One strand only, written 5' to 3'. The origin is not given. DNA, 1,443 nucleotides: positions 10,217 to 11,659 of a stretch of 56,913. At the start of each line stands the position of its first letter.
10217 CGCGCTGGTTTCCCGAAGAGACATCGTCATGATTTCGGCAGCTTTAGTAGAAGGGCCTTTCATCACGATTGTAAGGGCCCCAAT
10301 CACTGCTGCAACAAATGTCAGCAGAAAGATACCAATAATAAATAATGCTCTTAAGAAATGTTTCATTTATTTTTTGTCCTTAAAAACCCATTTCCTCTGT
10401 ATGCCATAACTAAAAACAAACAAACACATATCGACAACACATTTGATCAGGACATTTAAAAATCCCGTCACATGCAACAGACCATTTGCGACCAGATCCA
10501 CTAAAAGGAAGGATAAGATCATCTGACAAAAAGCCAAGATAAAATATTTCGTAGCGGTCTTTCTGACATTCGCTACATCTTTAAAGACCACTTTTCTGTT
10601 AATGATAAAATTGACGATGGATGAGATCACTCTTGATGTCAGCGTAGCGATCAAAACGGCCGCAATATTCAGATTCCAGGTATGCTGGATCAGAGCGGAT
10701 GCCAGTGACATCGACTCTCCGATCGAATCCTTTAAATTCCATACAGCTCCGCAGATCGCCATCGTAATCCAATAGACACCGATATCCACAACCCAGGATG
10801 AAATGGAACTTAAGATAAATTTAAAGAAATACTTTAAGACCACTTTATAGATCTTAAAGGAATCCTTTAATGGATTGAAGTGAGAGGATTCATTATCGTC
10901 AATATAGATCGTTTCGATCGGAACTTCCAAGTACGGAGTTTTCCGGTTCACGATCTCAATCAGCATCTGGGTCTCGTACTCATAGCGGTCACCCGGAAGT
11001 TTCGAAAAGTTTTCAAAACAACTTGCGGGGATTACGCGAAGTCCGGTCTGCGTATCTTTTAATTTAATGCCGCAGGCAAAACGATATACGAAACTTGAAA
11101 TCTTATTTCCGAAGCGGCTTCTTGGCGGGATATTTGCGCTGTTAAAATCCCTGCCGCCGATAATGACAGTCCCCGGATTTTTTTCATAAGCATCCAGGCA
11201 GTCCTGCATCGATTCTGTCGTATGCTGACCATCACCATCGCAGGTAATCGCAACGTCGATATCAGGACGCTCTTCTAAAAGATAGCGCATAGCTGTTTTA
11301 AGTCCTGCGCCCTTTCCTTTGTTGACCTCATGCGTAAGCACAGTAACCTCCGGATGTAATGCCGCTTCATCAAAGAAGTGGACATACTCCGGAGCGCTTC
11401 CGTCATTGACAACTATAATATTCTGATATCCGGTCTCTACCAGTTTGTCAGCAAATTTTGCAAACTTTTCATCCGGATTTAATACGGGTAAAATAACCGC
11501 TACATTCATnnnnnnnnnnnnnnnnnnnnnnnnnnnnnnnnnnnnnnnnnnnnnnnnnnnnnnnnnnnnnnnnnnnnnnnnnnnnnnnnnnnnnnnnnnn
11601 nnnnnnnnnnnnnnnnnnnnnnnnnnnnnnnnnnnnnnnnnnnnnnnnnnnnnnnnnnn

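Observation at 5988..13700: Six-gene operon combining GlcNAc/phosphodiester-acting families, four with extracytoplasmic domains (candidate wall-glycopolymer editing pathway)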

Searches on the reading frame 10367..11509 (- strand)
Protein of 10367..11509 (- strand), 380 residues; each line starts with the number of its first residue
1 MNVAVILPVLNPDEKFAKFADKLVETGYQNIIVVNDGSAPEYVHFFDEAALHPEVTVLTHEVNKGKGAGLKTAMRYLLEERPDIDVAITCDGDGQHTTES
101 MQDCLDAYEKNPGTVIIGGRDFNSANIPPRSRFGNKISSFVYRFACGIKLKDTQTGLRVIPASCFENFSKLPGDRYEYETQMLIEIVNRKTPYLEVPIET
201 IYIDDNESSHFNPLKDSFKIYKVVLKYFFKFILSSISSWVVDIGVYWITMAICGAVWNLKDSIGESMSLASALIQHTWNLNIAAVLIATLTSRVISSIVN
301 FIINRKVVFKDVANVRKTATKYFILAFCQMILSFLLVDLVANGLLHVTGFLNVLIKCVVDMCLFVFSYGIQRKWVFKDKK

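Call 3: search_protein_families(library=pfam, proteins=[window:10367-11509:-], max_evalue=0.01)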
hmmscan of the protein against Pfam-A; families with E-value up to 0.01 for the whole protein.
window:10367-11509:- (380 aa): 2 families
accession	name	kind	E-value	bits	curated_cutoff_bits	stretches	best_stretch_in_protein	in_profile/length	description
PF00535.33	Glycos_transf_2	-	1.6e-13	51.4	23.3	1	5-157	2-156/168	Glycosyl transferase family 2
PF04138.20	GtrA_DPMS_TM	-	2.1e-09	38.1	26.1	1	281-376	24-117/117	GtrA/DPMS, transmembrane domain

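Call 4: search_protein_families(library=ncbifam, proteins=[window:10367-11509:-], max_evalue=0.01)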
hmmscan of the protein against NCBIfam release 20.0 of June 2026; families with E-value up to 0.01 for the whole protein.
window:10367-11509:- (380 aa): 6 families
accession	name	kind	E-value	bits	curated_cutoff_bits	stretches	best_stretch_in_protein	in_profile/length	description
TIGR04182.1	glyco_TIGR04182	equivalog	9.2e-20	71.2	325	1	2-227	1-217/293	S-layer glycoprotein N-glycosyltransferase AglJ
NF058614.1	PPMAGASynPpgS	equivalog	1.5e-16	60.5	370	1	3-208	2-204/226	polyprenyl-phospho-N-acetylgalactosaminyl synthase PpgS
NF041391.1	DPhHxTase_Halo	equivalog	3e-07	29.7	375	1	52-226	43-207/213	dolichyl-phosphate hexose transferase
TIGR03965.1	mycofact_glyco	equivalog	0.00013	21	280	1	2-69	75-145/467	mycofactocin biosynthesis glycosyltransferase MftF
NF007482.0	PRK10073.1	equivalog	0.0011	18.1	423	1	2-73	7-84/334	glycosyltransferase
NF007986.1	PRK10714.1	equivalog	0.0041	16.2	529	1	2-110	7-117/316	undecaprenyl-phosphate 4-deoxy-4-formamido-L-arabinose transferase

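Call 54: search_solved_structures(query=window:10367-11509:-, max_evalue=0.001)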
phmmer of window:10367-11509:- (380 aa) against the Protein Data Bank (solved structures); distinct sequences matched with E-value up to 0.001: 0.

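Call 70: find_related_loci(query=A3, collection=metagenome_contigs, flank=6000)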
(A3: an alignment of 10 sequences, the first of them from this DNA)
Query A3 (380 aa) in metagenome_contigs; peptide patterns used: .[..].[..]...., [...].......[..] (x = any residue, [..] = any of these).
600 stretches matched a pattern (row limit reached: there are more); 582 encode a relative of the query (tblastn E <= 1e-3); the best 80 are kept; 80 distinct loci.
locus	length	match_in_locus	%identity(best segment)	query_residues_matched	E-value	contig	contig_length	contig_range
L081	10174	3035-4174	63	1-380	5e-164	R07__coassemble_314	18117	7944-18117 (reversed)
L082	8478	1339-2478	62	1-380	1e-161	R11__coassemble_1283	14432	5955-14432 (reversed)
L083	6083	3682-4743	55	1-376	1e-132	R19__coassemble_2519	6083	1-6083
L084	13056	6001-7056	46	1-377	9e-108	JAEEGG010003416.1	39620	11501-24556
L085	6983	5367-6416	45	1-377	9e-104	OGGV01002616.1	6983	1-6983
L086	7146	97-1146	45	1-377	1e-103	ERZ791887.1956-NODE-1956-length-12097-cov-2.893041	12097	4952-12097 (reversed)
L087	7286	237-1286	45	1-377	3e-103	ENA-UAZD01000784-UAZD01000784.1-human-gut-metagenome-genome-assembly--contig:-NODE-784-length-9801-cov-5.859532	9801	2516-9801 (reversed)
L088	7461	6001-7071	45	1-377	4e-103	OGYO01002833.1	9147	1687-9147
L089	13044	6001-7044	43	1-375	1e-102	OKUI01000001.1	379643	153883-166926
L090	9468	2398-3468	45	1-377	5e-102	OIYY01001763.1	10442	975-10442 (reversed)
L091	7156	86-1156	44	1-377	2e-101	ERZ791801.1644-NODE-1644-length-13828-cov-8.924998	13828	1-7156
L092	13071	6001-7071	44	1-377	2e-101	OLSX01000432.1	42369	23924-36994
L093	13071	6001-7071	44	1-377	2e-101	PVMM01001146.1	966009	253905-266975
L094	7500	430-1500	44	1-377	2e-101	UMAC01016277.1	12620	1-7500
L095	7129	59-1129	44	1-377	3e-101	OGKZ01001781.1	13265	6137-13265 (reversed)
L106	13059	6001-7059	42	1-380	5e-100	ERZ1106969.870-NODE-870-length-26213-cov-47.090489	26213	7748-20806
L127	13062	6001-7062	43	1-380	6e-95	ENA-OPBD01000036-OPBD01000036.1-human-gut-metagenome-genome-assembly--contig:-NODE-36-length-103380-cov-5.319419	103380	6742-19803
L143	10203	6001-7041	41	1-377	3e-92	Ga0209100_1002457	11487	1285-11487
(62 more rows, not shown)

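Call 73: search_protein_families(library=pfam, proteins=[L083:4788-6083:+, L106:7114-8691:+, L106:8719-9303:+, L106:9236-10327:+, L127:7280-9139:-, L081:5773-6858:-, L082:4087-5007:+, L082:5245-6705:+, L081:551-1225:+, L081:4183-5577:+], max_evalue=0.001)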
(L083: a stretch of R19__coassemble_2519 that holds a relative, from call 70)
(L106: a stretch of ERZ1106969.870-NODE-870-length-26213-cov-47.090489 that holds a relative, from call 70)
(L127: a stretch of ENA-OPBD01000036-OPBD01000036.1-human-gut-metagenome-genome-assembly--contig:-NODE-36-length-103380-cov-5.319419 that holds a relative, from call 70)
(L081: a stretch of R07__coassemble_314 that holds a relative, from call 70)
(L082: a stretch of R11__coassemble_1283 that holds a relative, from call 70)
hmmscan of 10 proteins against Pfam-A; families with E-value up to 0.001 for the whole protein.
L083:4788-6083:+ (432 aa): 2 families
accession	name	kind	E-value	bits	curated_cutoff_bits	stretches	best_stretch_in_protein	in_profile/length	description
PF08903.17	DUF1846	-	1.9e-180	599.3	27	1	3-334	1-332/333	Domain of unknown function DUF1846, N-terminal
PF20921.3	DUF1846_C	-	2.6e-32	112.1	27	1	340-432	2-94/153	Domain of unknown function DUF1846, C-terminal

L106:7114-8691:+ (525 aa): 4 families
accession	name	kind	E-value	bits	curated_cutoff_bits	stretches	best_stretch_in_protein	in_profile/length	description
PF01943.22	Polysacc_synt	-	4.8e-23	82.4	28.2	1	18-322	6-271/274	Polysaccharide biosynthesis protein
PF01554.23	MatE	-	7.9e-16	58.6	24.9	2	23-178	5-160/161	MatE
PF13440.11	Polysacc_synt_3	-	1.2e-10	41.6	23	2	276-368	198-285/293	Polysaccharide biosynthesis protein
PF03023.19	MurJ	-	1.6e-10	40.7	27.4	1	49-492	13-437/451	Lipid II flippase MurJ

L106:8719-9303:+ (194 aa): 1 family
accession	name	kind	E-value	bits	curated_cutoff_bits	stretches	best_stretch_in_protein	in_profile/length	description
PF02151.25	UVR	-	1.5e-06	28.2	21.5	1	157-188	4-35/36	UvrB/uvrC motif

L106:9236-10327:+ (363 aa): 1 family
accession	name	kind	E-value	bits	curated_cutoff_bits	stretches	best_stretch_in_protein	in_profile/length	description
PF00217.24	ATP-gua_Ptrans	-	2.2e-57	194.2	22.4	1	63-261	2-202/203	ATP:guanido phosphotransferase, C-terminal catalytic domain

L127:7280-9139:- (619 aa): 1 family
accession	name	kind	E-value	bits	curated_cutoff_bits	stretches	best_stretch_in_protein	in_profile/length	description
PF05960.17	DUF885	-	4.5e-65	221.7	32.4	1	105-608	7-532/532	Bacterial protein of unknown function (DUF885)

L081:5773-6858:- (361 aa): 3 families
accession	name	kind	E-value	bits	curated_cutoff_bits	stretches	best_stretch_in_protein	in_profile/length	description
PF03033.26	Glyco_transf_28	-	4.8e-41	140.5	26.2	1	4-140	1-137/139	Glycosyltransferase family 28 N-terminal domain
PF04101.22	Glyco_tran_28_C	-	7.1e-27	94.9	22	1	187-337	1-158/166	Glycosyltransferase family 28 C-terminal domain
PF13528.12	Glyco_trans_1_3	-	0.00088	19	25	0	205-321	206-320/322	Glycosyl transferase family 1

L082:4087-5007:+ (306 aa): 1 family
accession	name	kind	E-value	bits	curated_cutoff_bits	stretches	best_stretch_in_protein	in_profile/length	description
PF01515.24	PTA_PTB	-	1.1e-37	130.6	24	2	84-302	103-319/319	Phosphate acetyl/butaryl transferase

L082:5245-6705:+ (486 aa): 2 families
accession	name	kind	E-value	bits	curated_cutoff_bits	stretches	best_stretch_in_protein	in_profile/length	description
PF08903.17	DUF1846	-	5.2e-176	584.7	27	1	3-334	1-332/333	Domain of unknown function DUF1846, N-terminal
PF20921.3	DUF1846_C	-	2.4e-50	170.7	27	1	340-484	2-146/153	Domain of unknown function DUF1846, C-terminal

L081:551-1225:+ (224 aa): 1 family
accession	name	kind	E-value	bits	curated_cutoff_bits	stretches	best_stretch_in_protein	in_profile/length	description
PF12804.13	NTP_transf_3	-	1.6e-23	84.1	27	1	9-137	2-121/160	MobA-like NTP transferase domain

L081:4183-5577:+ (464 aa): 1 family
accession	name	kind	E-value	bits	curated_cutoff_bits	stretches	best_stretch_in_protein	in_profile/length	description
PF09587.15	PGA_cap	-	7.1e-60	203.1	27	1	96-360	2-255/255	Bacterial capsule synthesis protein PGA_cap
